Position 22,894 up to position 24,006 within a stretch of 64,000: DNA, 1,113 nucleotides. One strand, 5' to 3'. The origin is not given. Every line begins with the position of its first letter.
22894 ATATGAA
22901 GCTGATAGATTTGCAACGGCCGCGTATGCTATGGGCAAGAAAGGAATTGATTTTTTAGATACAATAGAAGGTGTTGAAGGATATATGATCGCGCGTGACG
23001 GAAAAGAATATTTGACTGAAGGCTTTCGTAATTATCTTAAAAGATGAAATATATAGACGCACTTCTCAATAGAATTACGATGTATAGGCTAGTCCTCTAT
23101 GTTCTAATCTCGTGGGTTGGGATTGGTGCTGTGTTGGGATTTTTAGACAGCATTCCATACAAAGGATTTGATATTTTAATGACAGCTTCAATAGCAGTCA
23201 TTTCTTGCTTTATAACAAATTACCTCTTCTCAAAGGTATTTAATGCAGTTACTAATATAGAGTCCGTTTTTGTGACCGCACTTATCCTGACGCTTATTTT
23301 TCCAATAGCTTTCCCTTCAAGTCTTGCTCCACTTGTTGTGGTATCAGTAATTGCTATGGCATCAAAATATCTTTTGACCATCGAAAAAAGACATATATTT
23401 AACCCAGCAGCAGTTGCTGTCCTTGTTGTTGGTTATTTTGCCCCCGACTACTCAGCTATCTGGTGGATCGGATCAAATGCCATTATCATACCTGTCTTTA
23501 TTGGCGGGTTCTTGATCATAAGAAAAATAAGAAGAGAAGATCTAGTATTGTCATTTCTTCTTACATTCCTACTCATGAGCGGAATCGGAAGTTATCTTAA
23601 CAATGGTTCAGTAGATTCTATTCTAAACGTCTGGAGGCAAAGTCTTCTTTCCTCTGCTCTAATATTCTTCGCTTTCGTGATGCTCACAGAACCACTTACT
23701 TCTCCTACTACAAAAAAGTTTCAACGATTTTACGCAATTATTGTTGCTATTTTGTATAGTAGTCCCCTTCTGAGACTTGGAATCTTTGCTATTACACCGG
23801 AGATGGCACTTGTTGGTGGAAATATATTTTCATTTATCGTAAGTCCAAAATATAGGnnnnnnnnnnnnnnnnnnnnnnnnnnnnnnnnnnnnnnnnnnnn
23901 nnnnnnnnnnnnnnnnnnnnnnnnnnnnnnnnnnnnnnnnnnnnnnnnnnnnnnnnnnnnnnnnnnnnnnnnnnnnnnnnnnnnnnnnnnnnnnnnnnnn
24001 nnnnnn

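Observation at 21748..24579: Compact three-gene Nqr/Rnf-like flavinylation module with an RnfD/NqrB-like membrane domain fused to an FNR-like NAD(P)H dehydrogenase domain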

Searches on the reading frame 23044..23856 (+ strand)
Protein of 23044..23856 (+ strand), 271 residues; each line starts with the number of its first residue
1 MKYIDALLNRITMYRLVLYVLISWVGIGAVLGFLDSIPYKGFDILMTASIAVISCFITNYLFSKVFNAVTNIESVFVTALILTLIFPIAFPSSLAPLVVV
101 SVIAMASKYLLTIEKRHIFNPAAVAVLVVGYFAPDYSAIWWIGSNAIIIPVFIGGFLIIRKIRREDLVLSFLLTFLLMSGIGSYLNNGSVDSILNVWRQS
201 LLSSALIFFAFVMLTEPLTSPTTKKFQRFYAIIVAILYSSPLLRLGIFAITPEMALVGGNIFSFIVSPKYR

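Call 12: search_solved_structures(query=window:23044-23856:+, max_evalue=10, show_alignments=4)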
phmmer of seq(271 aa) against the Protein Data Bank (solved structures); distinct sequences matched with E-value up to 10: 0.
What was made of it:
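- Tried and rejected: phmmer of the N-domain alone against PDB sequences gave no hit (call 12).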

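Call 16: search_solved_structures(query=A1, max_evalue=10, show_alignments=4)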
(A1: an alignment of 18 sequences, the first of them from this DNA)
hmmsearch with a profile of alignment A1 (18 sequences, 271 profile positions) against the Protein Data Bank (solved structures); distinct sequences matched with E-value up to 10: 4.
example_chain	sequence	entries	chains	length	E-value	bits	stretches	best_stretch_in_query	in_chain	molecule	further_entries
7xk3_B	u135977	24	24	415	0.0055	19.7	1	150-262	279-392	Na(+)-translocating NADH-quinone reductase subunit B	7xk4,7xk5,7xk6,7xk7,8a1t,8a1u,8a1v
9ud3_B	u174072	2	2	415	0.0055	19.7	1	150-262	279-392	Na(+)-translocating NADH-quinone reductase subunit B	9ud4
9lrr_B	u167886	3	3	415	0.0074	19.3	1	150-262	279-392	Na(+)-translocating NADH-quinone reductase subunit B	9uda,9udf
8ahx_D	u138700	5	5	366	0.018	18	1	150-237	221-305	Ion-translocating oxidoreductase complex subunit D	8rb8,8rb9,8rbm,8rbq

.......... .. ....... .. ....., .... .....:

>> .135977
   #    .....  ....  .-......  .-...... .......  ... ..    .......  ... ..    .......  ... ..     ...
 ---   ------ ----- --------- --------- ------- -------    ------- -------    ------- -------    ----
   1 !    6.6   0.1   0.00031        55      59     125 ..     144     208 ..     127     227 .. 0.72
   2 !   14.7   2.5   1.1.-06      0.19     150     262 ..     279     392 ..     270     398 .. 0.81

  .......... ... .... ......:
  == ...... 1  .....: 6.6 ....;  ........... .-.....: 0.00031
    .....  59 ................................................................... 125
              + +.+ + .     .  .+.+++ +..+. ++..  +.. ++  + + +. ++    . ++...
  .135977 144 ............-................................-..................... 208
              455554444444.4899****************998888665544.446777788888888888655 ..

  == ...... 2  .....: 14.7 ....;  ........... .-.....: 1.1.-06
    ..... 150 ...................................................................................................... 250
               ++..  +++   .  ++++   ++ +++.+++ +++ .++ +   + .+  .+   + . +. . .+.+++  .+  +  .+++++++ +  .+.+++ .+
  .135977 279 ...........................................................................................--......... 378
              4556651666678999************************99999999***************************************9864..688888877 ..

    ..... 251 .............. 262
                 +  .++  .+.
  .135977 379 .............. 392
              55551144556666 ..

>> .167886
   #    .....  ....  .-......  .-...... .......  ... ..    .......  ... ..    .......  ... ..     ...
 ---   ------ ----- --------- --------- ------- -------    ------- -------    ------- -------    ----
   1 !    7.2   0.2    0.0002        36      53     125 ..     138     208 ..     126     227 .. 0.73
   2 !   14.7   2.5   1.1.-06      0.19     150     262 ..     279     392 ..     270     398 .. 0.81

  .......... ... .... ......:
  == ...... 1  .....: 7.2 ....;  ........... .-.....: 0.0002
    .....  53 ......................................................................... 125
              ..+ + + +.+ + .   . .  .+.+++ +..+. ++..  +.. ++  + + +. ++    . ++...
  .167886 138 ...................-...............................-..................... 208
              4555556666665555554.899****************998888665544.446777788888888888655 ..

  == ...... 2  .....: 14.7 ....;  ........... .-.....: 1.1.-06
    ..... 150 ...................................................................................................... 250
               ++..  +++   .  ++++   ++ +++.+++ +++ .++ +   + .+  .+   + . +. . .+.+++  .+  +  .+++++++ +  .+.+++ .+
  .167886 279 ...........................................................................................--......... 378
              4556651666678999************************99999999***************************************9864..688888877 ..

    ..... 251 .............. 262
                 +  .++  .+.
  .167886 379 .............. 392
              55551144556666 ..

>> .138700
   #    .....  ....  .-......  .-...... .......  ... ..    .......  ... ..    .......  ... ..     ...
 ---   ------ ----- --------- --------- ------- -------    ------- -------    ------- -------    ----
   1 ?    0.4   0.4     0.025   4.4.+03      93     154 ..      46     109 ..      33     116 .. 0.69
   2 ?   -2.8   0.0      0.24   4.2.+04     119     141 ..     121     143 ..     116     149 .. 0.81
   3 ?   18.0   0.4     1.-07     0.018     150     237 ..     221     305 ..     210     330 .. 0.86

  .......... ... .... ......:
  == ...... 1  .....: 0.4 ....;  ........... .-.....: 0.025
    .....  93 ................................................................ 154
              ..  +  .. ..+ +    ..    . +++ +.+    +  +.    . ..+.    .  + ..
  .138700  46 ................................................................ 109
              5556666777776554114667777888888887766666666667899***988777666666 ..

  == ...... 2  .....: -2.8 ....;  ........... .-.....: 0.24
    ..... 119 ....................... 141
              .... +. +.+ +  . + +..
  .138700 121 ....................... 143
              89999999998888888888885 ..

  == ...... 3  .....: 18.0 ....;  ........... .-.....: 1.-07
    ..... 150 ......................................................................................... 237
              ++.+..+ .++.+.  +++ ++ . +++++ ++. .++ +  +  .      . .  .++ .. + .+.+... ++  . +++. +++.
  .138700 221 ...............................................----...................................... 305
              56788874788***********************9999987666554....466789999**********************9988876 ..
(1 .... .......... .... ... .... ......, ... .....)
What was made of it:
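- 23440..23475 (+): Short outer loop between TM5 and TM6 (aa 133-144, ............). This is where RnfD and NqrB carry the long loop with the flavinylated Thr, which is deleted here. NqrB residues 208-279 correspond to only query 125-150 (call 16).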

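Call 52: predict_structure(alignment_id=A1)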
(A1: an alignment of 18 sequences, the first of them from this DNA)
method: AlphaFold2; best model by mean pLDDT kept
length: 271 residues; sequences in the alignment: 18
mean_pLDDT: 78.0   pTM: 0.76
mean pLDDT of the five models: 78.0, 77.4, 77.1, 76.8, 75.2
residues with pLDDT >= 90: 14; 70-90: 197; 50-70: 57; < 50: 3
segments of 3 or more residues with pLDDT < 50: none
pLDDT, mean of each block of 10 residues (from residue 1): 74 84 89 83 88 90 79 84 73 77 79 55 62 55 75 86 86 89 85 82 75 73 83 87 70 77 70 52
secondary structure, 60 per line:
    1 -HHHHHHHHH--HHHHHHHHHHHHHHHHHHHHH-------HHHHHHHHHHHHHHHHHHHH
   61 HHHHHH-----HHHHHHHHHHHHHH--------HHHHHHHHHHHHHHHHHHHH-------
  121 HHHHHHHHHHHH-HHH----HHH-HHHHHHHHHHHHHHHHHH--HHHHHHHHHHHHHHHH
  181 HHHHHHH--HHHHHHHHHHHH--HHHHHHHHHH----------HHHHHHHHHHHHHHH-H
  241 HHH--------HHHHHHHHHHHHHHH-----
elements in order: H2-10 H13-33 H41-66 H72-85 H94-113 H121-132 H145-162 H165-187 H190-201 H204-213 H224-238 H240-243 H252-266

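Call 55: fold_search(model_id=the predicted structure, library=pdb)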
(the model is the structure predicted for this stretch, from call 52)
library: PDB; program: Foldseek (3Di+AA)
matches with E <= 10: 201; with E <= 0.001: 11
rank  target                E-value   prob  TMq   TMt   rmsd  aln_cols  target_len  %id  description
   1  9eri_D                1.1e-05  1.00  0.71  0.61   4.7       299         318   19  Cryo-EM structure of sodium pumping Rnf complex from Acetobacterium woodii bound to NADH (released 2025-03-05)
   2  8rbq_D                2.0e-05  1.00  0.76  0.68   4.5       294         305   16  Cryo-EM structure of the NADH:ferredoxin oxidoreductase RNF from Azotobacter vinelandii, dithionite reduced (released 2024-06-26)
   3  7xk3_B                7.0e-05  1.00  0.65  0.47   6.0       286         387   16  Cryo-EM structure of Na+-pumping NADH-ubiquinone oxidoreductase from Vibrio cholerae, state 1 (released 2022-07-20)
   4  9ud3_B                1.2e-04  1.00  0.57  0.41   6.1       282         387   15  Cryo-EM structure of Na+-translocating NADH-ubiquinone oxidoreductase NqrB-T236Y mutant from Vibrio cholerae (released 2025-06-25)
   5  9lrr_B                1.5e-04  1.00  0.67  0.46   5.5       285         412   16  Cryo-EM structure of Na+-translocating NADH-ubiquinone oxidoreductase NqrB-G141A mutant from Vibrio cholerae with boun (released 2025-04-23)
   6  8a1x_B                2.2e-04  1.00  0.63  0.45   5.7       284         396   15  Sodium pumping NADH-quinone oxidoreductase with inhibitor DQA (released 2023-06-14)
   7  8ahx_D                2.6e-04  1.00  0.73  0.58   5.2       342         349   15  Cryo-EM structure of the nitrogen-fixation associated NADH:ferredoxin oxidoreductase RNF from Azotobacter vinelandii (released 2023-11-01)
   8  7zc6_D                2.9e-04  1.00  0.73  0.65   4.7       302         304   18  Na+ - translocating ferredoxin: NAD+ reductase (Rnf) of C. tetanomorphum (released 2022-09-28)
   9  9uuu_B                3.2e-04  1.00  0.65  0.47   5.4       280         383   14  Cryo-EM structure of Na+-translocating NADH-ubiquinone oxidoreductase from Vibrio cholerae reduced by NADH (released 2025-06-25)
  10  7xk6_B                6.9e-04  1.00  0.67  0.45   5.0       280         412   15  Cryo-EM structure of Na+-pumping NADH-ubiquinone oxidoreductase from Vibrio cholerae, with aurachin D-42 (released 2022-07-20)
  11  8ad0_B                7.2e-04  1.00  0.60  0.44   6.3       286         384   15  X-ray structure of Na+-NQR from Vibrio cholerae in different conformation at 3.1 A (released 2023-07-12)
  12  8acw_B                1.2e-03  1.00  0.68  0.50   5.3       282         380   16  X-ray structure of Na+-NQR from Vibrio cholerae at 3.4 A resolution (released 2023-07-12)
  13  8a1t_B                1.3e-03  1.00  0.62  0.45   6.0       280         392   16  Sodium pumping NADH-quinone oxidoreductase (released 2023-06-14)
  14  8evu_B                1.6e-03  1.00  0.64  0.44   5.6       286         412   15  Cryo EM structure of Vibrio cholerae NQR (released 2022-11-16)
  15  8a1v_B                1.8e-03  1.00  0.63  0.45   6.0       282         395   16  Sodium pumping NADH-quinone oxidoreductase with substrate Q2 (released 2023-06-14)
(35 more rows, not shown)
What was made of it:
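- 23044..23847 (+): RnfD/NqrB-like membrane domain of the fusion (aa 1-268), with ten predicted transmembrane helices and both ends in the cytoplasm. Its top 15 PDB matches are all RnfD or NqrB chains (TM-score 0.57-0.76 on the query), and the next matches are urea transporters at E>0.1 (calls 52, 55).
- The membrane domain keeps the full RnfD/NqrB fold (call 55).
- Tried and rejected: A separate N-domain model was made (calls 52, 55).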

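Call 79: search_protein_representatives(alignment_id=A1)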
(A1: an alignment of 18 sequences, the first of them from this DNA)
Query: 18 sequences, 271 profile positions. Proteins with E-value up to 0.001 (for the whole library): 2508; up to 1e-10: 1291; up to 1e-30: 522. The best 150 are listed.
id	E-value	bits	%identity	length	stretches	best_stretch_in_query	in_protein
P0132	4.6e-125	433.3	-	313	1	3-271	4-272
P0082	1.3e-119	415.4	-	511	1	3-271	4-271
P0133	1.1e-94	333.6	-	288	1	1-269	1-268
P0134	9.5e-86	304.3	-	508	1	1-271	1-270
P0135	1.0e-84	300.9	-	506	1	1-271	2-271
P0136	8.5e-84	297.9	-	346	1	2-270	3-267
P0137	1.4e-83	297.2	-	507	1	1-267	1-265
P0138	3.3e-83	296.0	-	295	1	1-269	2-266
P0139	9.9e-80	284.6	-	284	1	1-269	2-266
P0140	4.0e-79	282.6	-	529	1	1-271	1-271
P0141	4.0e-79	282.6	-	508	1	1-271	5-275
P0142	4.7e-79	282.4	-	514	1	3-271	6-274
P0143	5.4e-78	278.9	-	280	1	3-271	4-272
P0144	1.2e-77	277.8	-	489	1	1-271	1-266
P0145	2.9e-77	276.5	-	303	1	2-271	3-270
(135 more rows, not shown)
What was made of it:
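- With the N-domain profile, 522 clusters at 50% identity reach E<=1e-30 (call 79).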
